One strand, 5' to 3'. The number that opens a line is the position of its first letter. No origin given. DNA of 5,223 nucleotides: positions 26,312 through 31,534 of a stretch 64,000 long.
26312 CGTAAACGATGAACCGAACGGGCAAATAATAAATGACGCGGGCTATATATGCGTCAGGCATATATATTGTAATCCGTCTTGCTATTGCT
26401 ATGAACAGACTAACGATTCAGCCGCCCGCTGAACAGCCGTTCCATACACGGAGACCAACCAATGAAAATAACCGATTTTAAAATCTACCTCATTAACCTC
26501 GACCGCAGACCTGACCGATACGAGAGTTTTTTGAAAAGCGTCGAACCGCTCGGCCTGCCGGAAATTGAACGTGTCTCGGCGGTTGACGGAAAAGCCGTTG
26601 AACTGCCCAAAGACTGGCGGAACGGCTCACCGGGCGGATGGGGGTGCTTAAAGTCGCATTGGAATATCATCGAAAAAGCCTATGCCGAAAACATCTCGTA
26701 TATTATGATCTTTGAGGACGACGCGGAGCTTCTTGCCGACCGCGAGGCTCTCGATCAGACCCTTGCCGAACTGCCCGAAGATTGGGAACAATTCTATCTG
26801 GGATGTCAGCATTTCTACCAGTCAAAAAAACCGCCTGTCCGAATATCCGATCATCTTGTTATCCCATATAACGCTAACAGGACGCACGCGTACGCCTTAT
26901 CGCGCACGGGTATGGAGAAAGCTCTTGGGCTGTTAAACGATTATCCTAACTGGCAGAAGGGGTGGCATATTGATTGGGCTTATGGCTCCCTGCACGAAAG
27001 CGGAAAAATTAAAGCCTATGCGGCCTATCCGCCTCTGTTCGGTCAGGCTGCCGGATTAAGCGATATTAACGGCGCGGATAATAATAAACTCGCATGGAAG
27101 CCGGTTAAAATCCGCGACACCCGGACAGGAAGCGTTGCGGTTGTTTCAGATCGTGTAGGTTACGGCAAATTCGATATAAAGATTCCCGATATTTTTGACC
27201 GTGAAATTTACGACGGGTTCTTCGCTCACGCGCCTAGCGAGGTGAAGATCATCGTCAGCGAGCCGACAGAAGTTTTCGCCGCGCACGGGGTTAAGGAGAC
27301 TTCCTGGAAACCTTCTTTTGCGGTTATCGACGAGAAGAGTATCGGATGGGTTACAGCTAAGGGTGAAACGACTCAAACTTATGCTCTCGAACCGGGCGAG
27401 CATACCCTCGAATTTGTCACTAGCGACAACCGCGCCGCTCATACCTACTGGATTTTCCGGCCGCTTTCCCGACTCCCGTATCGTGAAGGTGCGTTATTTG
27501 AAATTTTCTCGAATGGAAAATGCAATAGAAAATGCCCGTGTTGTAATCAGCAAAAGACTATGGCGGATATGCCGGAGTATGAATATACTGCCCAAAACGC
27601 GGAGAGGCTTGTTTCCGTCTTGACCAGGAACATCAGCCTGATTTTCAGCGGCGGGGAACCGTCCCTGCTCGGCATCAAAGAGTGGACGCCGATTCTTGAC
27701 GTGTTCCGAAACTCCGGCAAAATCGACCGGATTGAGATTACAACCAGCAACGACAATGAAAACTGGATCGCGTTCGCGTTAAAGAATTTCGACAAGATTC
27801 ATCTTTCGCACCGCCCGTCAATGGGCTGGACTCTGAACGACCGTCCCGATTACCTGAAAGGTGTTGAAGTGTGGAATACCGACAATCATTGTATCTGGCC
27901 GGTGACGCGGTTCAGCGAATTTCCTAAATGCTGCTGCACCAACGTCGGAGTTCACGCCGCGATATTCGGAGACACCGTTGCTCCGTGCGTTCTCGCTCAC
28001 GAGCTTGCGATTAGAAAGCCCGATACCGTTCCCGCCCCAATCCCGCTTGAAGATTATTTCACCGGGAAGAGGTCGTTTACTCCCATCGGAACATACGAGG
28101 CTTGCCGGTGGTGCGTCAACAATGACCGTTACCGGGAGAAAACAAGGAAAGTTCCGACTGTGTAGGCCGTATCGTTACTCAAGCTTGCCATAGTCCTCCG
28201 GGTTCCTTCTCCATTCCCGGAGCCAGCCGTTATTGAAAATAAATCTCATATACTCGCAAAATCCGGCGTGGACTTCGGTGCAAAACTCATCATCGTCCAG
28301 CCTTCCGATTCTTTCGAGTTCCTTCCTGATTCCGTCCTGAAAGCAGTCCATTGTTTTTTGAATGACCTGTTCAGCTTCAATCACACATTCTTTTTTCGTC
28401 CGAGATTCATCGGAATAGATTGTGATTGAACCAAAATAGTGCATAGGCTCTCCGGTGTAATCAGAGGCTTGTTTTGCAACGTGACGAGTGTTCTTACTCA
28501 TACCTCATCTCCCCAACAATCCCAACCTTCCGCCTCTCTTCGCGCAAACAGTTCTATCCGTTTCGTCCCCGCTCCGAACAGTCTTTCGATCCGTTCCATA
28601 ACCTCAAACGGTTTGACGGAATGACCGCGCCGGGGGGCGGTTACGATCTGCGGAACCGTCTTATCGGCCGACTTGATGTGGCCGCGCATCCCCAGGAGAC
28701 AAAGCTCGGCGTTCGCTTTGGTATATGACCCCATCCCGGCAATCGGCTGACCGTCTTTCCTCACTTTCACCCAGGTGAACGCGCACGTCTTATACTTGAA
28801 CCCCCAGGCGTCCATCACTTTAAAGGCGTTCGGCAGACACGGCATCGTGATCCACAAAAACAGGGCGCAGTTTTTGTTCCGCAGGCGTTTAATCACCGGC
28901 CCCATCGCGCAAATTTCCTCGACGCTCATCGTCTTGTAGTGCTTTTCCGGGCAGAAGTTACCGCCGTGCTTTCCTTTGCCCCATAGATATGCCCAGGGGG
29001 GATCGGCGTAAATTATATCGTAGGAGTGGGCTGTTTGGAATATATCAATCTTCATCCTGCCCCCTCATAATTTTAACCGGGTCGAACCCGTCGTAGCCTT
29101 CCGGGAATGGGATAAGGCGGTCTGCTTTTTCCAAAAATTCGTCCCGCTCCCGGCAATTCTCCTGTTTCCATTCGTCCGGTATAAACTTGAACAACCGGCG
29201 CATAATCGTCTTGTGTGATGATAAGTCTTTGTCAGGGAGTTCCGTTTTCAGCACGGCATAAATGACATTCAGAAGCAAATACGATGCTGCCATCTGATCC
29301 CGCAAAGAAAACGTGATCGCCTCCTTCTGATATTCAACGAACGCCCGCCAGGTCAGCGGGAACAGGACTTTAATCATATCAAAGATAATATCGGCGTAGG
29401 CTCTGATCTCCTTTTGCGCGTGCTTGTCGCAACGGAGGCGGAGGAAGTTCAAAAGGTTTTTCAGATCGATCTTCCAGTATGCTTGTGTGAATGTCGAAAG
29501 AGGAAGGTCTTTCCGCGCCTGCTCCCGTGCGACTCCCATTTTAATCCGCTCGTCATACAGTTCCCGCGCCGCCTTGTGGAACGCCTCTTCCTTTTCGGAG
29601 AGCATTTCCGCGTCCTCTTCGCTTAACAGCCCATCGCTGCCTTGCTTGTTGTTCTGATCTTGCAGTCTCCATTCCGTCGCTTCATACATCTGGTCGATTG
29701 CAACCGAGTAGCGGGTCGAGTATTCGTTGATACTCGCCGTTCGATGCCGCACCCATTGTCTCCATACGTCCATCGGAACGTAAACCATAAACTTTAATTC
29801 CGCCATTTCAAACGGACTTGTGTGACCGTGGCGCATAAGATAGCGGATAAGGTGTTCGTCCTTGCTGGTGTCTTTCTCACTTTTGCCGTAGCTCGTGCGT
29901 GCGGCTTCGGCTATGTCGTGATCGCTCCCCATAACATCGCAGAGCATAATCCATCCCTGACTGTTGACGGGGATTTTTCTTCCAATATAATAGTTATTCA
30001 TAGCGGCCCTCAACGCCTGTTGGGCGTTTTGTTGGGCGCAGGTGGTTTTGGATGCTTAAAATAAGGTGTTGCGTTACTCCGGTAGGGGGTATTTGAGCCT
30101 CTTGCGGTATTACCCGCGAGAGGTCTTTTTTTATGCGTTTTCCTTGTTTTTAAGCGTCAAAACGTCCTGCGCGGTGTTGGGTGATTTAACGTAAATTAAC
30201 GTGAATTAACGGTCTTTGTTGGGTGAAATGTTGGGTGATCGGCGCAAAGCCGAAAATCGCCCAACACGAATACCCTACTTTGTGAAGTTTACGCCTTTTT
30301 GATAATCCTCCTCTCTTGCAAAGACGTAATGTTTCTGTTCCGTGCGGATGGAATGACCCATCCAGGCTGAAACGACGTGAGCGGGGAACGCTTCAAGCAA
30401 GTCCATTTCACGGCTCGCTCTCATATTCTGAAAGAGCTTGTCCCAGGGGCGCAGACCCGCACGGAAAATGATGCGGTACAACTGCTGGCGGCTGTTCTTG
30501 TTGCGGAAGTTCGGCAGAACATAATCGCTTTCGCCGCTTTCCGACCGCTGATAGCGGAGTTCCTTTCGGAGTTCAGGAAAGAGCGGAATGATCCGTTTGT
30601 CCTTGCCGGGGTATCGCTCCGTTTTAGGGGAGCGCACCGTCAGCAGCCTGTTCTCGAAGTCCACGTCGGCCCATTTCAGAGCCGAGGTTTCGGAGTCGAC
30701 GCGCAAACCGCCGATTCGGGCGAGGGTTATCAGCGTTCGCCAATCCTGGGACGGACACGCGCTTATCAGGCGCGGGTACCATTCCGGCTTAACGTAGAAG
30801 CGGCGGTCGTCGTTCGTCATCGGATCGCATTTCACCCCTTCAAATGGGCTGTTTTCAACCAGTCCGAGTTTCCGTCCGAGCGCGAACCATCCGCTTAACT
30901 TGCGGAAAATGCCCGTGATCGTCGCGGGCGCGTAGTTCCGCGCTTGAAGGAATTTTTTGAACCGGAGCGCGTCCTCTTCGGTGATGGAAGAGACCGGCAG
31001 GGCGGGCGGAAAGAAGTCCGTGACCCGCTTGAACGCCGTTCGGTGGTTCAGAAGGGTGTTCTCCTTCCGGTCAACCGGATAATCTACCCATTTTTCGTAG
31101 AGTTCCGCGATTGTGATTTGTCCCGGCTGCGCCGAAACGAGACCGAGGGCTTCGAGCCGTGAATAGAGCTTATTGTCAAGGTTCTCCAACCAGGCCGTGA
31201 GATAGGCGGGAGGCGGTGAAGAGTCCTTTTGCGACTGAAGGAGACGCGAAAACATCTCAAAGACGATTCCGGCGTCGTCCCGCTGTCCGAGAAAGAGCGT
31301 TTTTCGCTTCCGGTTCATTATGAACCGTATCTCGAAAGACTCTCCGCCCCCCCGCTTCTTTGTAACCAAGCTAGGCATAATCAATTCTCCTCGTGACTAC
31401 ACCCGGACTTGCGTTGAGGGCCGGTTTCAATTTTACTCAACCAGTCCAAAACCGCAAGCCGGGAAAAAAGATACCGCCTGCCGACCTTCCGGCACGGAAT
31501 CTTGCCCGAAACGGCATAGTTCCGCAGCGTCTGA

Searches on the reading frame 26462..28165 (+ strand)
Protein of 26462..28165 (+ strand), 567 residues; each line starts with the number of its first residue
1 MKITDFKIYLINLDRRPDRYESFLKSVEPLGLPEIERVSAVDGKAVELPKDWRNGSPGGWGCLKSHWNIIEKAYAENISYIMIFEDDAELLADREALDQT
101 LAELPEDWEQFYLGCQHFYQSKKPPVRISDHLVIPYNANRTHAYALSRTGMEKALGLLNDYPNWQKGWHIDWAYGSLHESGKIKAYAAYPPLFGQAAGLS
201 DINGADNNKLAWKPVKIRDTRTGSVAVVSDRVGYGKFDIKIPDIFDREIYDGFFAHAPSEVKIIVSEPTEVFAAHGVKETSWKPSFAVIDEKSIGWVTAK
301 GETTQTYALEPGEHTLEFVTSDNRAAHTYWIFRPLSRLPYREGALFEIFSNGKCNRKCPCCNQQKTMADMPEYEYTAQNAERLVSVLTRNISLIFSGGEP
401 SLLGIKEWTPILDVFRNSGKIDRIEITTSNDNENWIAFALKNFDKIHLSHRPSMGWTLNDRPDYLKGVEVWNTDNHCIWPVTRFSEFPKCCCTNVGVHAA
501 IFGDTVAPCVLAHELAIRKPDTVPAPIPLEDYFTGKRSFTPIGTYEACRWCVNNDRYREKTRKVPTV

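Call 54: search_protein_families(library=phrogs, proteins=[window:26462-28165:+], max_evalue=0.01)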
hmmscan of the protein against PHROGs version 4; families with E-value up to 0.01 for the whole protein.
window:26462-28165:+ (567 aa): 6 families
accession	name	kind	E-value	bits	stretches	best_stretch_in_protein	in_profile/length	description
phrog_2835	-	moron, auxiliary metabolic gene and host takeover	3.7e-13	50.4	1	7-118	18-136/280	glucosyltransferase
phrog_24091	-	unknown function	9e-07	29.8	1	2-118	4-102/238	-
phrog_13987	-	other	4e-05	24.1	1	344-430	15-101/274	radical SAM domain-containing protein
phrog_854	-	moron, auxiliary metabolic gene and host takeover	0.00051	20.8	1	58-119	34-96/211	glucosyltransferase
phrog_16010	-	moron, auxiliary metabolic gene and host takeover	0.0032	18.1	1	58-153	53-152/208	glycosyltransferase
phrog_1802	-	other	0.0043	17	1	346-416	46-118/556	radical SAM domain-containing protein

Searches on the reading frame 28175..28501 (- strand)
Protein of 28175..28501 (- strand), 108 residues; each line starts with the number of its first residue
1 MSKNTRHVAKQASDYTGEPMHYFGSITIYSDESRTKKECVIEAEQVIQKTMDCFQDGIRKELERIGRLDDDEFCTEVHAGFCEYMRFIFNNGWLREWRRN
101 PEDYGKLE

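Call 31: search_protein_families(library=pfam, alignment_id=A3, max_evalue=0.01)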
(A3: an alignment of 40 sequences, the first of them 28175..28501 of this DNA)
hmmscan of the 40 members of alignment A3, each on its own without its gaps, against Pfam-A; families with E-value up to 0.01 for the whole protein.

A. member 1, window:28175-28501:- (108 aa): 0 families

B. families by the number of members that match (of 40 scanned): 38 families (the first 25 are shown)
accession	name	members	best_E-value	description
PF05037.18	DUF669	2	1e-12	Protein of unknown function (DUF669)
PF02511.20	Thy1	1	6.8e-52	Thymidylate synthase complementing protein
PF13479.12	AAA_24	1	1.8e-43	AAA domain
PF13148.11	DUF3987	1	8.6e-28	Protein of unknown function (DUF3987)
PF05063.20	MT-A70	1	1.1e-26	MT-A70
PF12684.13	DUF3799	1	4.5e-26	PDDEXK-like domain of unknown function (DUF3799)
PF04851.21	ResIII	1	2.4e-25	Type III restriction enzyme, res subunit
PF09250.16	Prim-Pol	1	2.8e-21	Bifunctional DNA primase/polymerase, N-terminal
PF02767.21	DNA_pol3_beta_2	1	5.9e-21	DNA polymerase III beta subunit, central domain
PF00145.23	DNA_methylase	1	2.9e-14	C-5 cytosine-specific DNA methylase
PF00271.37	Helicase_C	1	3.6e-13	Helicase conserved C-terminal domain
PF00270.35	DEAD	1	3.1e-12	DEAD/DEAH box helicase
PF02796.21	HTH_7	1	8.6e-12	Helix-turn-helix domain of resolvase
PF13384.12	HTH_23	1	2.6e-11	Homeodomain-like domain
PF00589.27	Phage_integrase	1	1.8e-10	Phage integrase family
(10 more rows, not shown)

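Call 85: search_protein_families(library=pfam, proteins=[window:28175-28501:-], max_evalue=0.05)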
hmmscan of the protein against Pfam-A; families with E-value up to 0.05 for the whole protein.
window:28175-28501:- (108 aa): 0 families

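Call 109: search_protein_families(library=phrogs, alignment_id=A3, max_evalue=0.0001)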
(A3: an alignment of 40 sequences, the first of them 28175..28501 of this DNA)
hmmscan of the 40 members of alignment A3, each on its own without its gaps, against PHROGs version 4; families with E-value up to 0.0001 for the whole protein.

A. member 1, window:28175-28501:- (108 aa): 0 families

B. families by the number of members that match (of 40 scanned): 62 families (the first 25 are shown)
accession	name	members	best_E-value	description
phrog_378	-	2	6.4e-14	single strand DNA binding protein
phrog_1008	-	2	2.4e-09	DNA methyltransferase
phrog_7778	-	2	7.4e-07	single strand DNA binding protein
phrog_16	-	1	6.8e-95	DNA helicase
phrog_359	-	1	6.9e-70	DNA methyltransferase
phrog_85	-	1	2.3e-58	thymidylate synthase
phrog_947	-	1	3.7e-49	DNA polymerase processivity factor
phrog_412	-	1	3.2e-42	exonuclease VIII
phrog_21315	-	1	6.2e-42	-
phrog_124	-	1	7.3e-39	Sak4-like ssDNA annealing protein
phrog_1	-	1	6e-35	integrase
phrog_10837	-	1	1e-33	-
phrog_2300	-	1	2.7e-28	-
phrog_363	-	1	1.7e-23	DNA methyltransferase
phrog_1156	-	1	1.2e-22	DNA primase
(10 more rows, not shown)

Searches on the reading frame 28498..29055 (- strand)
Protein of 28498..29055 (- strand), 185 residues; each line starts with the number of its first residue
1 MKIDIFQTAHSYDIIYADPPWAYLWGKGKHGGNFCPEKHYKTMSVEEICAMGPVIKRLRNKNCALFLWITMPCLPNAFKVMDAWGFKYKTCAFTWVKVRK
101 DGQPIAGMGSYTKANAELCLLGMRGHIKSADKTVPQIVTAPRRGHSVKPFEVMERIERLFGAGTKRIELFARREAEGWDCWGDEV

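Call 85: search_protein_families(library=pfam, proteins=[window:28498-29055:-], max_evalue=0.05)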
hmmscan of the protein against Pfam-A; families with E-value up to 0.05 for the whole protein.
window:28498-29055:- (185 aa): 1 family
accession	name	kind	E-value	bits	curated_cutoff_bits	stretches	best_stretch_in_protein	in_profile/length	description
PF05063.20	MT-A70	-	1.1e-26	94.3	23.9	1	12-184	1-172/172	MT-A70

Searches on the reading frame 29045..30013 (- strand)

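Call 85: search_protein_families(library=pfam, proteins=[window:29045-30013:-], max_evalue=0.05)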
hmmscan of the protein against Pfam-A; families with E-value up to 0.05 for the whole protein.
window:29045-30013:- (322 aa): 1 family
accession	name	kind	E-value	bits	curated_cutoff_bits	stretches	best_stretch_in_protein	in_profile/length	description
PF02511.20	Thy1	-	6.8e-52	176.5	24.8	1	24-219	2-190/191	Thymidylate synthase complementing protein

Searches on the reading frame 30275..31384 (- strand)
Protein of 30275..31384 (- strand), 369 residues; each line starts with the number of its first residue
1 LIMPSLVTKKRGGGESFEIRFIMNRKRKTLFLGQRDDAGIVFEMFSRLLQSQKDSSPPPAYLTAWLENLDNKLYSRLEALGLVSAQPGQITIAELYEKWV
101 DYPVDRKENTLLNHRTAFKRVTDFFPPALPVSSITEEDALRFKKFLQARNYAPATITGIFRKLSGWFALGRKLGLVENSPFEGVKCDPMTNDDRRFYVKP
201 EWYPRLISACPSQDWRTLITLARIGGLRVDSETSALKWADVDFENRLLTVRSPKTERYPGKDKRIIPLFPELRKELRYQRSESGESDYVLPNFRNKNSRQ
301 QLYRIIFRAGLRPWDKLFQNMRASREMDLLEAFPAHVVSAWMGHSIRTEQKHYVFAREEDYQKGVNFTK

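Call 85: search_protein_families(library=pfam, proteins=[window:30275-31384:-], max_evalue=0.05)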
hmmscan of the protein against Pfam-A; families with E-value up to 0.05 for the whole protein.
window:30275-31384:- (369 aa): 2 families
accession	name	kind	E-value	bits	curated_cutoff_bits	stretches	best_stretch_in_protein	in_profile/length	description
PF00589.27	Phage_integrase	-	1.8e-10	41.3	27.1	1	203-354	8-166/172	Phage integrase family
PF13102.12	Phage_int_SAM_5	-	1.9e-06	28.6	22.3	1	94-182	4-94/98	Phage integrase SAM-like domain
